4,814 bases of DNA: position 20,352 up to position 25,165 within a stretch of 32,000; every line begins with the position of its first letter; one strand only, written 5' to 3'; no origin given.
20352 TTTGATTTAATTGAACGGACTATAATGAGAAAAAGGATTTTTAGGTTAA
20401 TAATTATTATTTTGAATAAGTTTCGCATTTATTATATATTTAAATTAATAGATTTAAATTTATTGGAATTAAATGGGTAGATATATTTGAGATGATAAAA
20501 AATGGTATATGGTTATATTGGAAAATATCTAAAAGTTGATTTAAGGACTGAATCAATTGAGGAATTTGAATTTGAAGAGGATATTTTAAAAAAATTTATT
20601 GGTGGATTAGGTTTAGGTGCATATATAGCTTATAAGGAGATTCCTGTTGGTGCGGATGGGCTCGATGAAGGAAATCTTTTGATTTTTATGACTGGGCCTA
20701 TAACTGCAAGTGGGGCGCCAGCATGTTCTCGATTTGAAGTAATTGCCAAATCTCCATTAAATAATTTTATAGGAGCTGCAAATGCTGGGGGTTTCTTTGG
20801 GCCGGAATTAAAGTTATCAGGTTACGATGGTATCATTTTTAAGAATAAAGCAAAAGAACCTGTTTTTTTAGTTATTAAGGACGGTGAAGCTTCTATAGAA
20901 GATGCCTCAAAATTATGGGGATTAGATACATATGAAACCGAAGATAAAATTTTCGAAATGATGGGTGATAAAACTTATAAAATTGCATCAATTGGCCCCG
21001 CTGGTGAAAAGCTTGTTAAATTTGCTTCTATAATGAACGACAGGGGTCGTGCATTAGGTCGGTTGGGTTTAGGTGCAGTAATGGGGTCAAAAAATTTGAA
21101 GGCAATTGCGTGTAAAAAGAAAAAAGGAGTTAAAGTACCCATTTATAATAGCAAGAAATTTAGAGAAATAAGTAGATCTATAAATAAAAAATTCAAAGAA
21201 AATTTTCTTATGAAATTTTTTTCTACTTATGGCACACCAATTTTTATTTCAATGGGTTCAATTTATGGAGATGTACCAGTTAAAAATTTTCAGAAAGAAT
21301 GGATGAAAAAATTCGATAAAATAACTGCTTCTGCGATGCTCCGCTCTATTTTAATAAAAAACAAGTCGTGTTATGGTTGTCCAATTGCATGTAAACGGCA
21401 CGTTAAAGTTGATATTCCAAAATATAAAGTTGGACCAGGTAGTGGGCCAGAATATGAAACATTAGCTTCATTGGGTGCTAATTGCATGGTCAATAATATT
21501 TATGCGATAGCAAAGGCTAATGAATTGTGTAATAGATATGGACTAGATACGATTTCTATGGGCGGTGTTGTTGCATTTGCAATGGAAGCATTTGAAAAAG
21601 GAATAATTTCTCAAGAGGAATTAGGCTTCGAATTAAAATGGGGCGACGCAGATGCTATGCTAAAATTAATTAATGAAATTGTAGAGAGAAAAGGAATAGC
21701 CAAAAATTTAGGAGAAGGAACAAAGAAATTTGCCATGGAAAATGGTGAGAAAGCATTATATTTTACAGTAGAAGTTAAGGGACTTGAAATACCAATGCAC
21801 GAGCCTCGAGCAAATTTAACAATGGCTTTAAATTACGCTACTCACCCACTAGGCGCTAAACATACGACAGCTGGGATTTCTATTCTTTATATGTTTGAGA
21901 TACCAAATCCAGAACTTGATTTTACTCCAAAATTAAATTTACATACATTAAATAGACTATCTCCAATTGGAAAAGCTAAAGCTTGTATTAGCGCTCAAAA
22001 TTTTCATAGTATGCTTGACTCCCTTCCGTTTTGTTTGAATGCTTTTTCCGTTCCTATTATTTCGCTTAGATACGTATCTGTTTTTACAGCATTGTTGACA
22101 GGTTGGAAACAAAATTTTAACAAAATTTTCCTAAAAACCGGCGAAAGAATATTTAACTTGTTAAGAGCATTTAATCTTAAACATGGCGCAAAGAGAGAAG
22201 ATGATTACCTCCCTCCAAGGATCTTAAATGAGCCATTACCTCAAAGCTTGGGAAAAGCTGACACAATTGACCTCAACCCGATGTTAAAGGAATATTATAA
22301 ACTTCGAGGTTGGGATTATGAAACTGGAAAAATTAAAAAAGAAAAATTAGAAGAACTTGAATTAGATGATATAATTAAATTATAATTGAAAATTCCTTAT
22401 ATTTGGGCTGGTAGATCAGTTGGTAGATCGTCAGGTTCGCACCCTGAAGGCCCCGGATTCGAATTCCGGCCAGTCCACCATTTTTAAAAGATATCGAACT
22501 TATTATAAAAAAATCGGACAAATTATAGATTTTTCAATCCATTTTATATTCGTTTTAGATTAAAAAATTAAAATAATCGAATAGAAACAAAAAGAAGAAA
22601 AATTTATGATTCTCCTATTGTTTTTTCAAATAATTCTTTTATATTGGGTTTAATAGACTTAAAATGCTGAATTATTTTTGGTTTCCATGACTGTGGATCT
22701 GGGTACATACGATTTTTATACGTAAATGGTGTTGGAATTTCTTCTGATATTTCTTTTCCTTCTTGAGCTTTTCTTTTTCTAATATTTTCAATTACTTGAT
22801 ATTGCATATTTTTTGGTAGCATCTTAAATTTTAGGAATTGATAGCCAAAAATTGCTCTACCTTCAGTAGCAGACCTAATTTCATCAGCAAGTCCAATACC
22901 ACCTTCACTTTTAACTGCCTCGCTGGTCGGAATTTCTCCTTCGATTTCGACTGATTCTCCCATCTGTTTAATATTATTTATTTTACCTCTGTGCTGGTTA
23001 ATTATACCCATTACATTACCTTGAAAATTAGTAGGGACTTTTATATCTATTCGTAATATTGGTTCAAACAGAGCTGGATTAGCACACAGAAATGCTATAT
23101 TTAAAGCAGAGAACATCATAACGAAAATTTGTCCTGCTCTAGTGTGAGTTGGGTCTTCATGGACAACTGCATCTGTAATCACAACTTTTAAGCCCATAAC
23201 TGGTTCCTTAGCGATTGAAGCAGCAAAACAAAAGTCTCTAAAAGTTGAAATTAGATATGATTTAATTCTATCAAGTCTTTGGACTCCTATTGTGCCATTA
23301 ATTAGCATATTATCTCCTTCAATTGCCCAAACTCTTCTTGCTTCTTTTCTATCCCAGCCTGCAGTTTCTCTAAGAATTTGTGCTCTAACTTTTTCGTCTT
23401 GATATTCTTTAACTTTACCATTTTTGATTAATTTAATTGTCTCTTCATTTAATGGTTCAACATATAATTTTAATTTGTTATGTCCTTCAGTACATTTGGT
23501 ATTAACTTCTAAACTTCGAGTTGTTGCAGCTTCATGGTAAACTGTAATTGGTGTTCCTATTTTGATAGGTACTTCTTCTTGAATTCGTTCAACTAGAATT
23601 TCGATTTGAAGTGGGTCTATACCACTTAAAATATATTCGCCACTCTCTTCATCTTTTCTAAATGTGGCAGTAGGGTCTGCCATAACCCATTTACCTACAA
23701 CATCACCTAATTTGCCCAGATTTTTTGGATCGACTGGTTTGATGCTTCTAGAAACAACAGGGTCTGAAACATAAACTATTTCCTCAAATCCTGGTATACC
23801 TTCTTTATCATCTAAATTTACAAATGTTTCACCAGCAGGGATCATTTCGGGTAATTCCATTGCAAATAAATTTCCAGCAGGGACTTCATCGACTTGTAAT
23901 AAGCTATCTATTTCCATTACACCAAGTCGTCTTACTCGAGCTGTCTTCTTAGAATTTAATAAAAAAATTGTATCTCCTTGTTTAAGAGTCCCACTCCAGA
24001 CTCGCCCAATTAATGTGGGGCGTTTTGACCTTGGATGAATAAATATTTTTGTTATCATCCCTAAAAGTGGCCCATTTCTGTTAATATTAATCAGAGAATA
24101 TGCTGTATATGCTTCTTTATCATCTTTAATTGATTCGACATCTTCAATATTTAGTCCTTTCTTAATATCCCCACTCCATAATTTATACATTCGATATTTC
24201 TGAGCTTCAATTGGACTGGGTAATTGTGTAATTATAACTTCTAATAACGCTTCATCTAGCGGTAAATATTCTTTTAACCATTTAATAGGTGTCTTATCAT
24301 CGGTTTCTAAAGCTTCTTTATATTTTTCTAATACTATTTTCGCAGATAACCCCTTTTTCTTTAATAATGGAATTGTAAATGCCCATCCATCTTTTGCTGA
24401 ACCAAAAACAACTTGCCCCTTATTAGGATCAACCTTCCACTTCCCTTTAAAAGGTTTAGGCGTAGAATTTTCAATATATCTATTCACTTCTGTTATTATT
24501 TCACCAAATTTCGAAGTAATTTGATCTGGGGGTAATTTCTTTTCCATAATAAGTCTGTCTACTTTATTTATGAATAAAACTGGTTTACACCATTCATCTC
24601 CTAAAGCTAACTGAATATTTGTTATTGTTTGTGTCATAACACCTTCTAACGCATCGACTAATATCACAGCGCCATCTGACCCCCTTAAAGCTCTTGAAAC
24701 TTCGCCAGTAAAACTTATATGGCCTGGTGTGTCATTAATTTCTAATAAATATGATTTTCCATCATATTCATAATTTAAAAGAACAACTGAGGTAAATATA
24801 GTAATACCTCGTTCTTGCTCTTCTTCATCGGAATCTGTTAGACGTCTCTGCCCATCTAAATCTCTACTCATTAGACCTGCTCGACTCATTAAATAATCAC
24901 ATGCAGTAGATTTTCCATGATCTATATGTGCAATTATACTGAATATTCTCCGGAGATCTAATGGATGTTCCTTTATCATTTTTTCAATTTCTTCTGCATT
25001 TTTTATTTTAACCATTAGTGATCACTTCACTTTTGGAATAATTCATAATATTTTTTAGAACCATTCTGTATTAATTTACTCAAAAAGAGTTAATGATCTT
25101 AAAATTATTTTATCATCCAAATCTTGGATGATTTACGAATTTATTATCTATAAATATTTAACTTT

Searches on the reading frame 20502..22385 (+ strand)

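Call 55: search_protein_families(library=pfam, proteins=[window:20502-22385:+], max_evalue=0.00001)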
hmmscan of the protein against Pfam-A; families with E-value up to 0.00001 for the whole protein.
window:20502-22385:+ (627 aa): 2 families
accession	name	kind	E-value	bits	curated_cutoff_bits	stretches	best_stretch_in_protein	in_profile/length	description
PF01314.23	AFOR_C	-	1e-117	394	27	1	222-621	1-385/385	Aldehyde ferredoxin oxidoreductase, domains 2 & 3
PF02730.20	AFOR_N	-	3.4e-74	249.4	29.8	1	7-206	1-198/199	Aldehyde ferredoxin oxidoreductase, N-terminal domain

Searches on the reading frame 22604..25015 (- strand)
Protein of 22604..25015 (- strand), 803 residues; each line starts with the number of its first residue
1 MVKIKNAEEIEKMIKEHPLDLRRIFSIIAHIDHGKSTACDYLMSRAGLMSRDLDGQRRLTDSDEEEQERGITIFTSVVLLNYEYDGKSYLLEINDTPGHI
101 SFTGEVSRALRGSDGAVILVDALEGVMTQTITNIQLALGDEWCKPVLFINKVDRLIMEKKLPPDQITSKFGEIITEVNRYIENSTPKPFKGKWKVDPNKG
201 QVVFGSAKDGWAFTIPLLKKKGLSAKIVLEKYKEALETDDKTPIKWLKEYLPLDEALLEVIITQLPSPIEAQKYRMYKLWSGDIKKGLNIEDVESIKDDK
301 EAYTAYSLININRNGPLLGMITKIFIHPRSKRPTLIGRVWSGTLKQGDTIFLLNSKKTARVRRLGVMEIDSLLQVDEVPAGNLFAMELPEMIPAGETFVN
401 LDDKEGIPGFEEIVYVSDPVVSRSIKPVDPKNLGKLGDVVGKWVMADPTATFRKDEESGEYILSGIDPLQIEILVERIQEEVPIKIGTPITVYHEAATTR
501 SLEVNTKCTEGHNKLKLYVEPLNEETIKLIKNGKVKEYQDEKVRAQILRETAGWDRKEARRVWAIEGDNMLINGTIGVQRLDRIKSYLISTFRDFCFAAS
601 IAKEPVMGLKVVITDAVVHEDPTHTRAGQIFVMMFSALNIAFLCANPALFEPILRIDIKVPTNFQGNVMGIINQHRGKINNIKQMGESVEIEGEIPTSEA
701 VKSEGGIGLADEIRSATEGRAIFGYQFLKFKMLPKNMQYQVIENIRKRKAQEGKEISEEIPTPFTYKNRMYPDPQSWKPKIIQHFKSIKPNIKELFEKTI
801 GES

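Call 55: search_protein_families(library=pfam, proteins=[window:22604-25015:-], max_evalue=0.00001)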
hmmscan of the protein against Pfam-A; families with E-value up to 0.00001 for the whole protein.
window:22604-25015:- (803 aa): 5 families
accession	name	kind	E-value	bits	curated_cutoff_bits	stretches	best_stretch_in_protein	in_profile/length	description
PF00009.33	GTP_EFTU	-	4.6e-42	144.2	26.5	1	23-266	4-187/188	Elongation factor Tu GTP binding domain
PF00679.30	EFG_C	-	8.5e-19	67.8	27.9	1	649-739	2-87/89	Elongation factor G C-terminus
PF14492.12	EFG_III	-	2.3e-13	50.5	27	1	416-485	1-70/75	Elongation Factor G, domain III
PF03764.24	EFG_IV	-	3.5e-12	46.6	24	1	539-644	11-119/121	Elongation factor G, domain IV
PF03144.31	GTP_EFTU_D2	-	1.7e-09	38.4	30.3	1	336-398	5-72/73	Elongation factor Tu domain 2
